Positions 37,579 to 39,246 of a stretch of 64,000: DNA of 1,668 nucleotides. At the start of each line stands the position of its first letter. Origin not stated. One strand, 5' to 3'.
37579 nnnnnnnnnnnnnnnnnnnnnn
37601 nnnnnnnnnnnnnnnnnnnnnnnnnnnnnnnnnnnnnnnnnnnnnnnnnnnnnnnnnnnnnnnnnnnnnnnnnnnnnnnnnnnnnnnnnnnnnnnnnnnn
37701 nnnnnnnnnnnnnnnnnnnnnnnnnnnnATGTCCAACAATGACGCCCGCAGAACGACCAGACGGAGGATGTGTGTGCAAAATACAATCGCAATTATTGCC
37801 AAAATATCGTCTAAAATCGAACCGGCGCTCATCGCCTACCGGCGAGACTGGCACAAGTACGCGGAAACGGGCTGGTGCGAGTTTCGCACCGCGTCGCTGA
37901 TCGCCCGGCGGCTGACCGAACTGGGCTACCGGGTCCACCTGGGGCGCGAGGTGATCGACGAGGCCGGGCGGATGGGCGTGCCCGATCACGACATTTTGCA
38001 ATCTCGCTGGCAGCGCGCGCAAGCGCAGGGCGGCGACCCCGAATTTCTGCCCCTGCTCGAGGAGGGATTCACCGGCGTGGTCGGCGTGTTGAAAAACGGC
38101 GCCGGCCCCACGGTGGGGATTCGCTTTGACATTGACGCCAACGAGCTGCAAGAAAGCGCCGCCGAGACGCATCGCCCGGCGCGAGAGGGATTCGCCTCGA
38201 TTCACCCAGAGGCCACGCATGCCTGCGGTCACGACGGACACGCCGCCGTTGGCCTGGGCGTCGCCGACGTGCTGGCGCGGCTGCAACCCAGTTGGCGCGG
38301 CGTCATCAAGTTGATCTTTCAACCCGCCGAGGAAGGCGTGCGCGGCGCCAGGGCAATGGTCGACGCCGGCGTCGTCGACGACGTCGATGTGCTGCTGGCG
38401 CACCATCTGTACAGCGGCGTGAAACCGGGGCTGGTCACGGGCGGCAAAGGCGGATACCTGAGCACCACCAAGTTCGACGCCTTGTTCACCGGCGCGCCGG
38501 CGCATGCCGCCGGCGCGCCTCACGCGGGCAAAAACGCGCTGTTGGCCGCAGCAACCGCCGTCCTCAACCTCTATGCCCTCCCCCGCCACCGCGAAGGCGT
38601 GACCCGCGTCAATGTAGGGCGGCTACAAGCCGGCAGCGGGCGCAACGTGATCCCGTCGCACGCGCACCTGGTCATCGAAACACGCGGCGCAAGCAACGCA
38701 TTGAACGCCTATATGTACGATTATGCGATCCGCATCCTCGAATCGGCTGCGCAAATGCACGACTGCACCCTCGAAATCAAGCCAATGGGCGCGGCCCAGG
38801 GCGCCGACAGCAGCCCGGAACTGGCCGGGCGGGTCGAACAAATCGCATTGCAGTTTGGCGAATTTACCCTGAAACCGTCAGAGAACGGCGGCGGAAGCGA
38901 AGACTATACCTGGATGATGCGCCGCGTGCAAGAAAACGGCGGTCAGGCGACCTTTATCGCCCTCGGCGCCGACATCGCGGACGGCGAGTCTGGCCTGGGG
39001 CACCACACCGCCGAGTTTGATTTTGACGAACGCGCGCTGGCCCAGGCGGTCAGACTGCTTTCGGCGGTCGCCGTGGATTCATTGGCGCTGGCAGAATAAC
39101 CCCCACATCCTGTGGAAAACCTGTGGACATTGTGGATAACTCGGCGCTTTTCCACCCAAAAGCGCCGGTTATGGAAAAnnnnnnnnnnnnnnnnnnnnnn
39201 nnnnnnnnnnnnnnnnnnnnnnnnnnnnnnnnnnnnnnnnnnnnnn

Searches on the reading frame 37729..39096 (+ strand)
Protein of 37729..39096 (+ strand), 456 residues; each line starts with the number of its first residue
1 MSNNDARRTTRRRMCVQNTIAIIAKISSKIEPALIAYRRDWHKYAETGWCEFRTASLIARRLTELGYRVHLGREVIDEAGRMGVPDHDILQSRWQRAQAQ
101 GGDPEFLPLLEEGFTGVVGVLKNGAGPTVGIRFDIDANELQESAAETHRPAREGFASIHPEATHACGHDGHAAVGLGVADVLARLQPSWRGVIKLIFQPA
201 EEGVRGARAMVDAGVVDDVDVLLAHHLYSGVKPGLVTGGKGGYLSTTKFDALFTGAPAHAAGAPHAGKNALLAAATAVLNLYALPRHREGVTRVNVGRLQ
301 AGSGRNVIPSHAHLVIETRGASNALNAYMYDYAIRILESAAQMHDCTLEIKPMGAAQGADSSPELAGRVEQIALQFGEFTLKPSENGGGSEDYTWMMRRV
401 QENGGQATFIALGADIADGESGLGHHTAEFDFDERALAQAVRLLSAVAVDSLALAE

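Call 13: search_protein_families(library=ncbifam, proteins=[window:37729-39096:+], max_evalue=0.00001)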
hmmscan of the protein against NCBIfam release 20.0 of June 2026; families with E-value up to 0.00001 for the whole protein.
window:37729-39096:+ (456 aa): 10 families
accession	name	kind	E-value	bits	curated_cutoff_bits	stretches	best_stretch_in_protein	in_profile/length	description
TIGR01891.1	amidohydrolases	subfamily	1.1e-80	271.6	153.75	1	35-439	2-365/366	amidohydrolase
NF040868.1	carboxypep_CpsA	equivalog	1.3e-43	149.3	500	1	115-449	58-387/391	carboxypeptidase CpsA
NF038260.1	ectoine_DoeB_2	equivalog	2.7e-40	138.4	550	1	115-448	49-376/378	N(2)-acetyl-L-2,4-diaminobutanoate deacetylase DoeB2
NF005602.0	PRK07338.1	equivalog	1.9e-15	56.4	357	1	246-390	205-350/409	hydrolase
NF006772.0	PRK09290.2-1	subfamily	8.4e-10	38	424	1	243-383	218-360/430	allantoate amidohydrolase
NF058540.1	Ncarbamyl_ErtE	equivalog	1e-09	37.5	520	1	246-398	217-372/418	N-carbamyl-l-glutamate amidohydrolase ErtE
NF006771.0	PRK09290.1-5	subfamily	3.5e-09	35.6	399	1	246-377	215-348/413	allantoate amidohydrolase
NF004788.0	PRK06133.1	subfamily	3e-08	33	349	1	193-322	169-292/417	glutamate carboxypeptidase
NF006769.0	PRK09290.1-3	subfamily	6.3e-08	31.7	452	1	234-377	209-350/417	allantoate amidohydrolase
NF006775.0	PRK09290.2-5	equivalog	1.1e-07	30.9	479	1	246-373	219-348/419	allantoate amidohydrolase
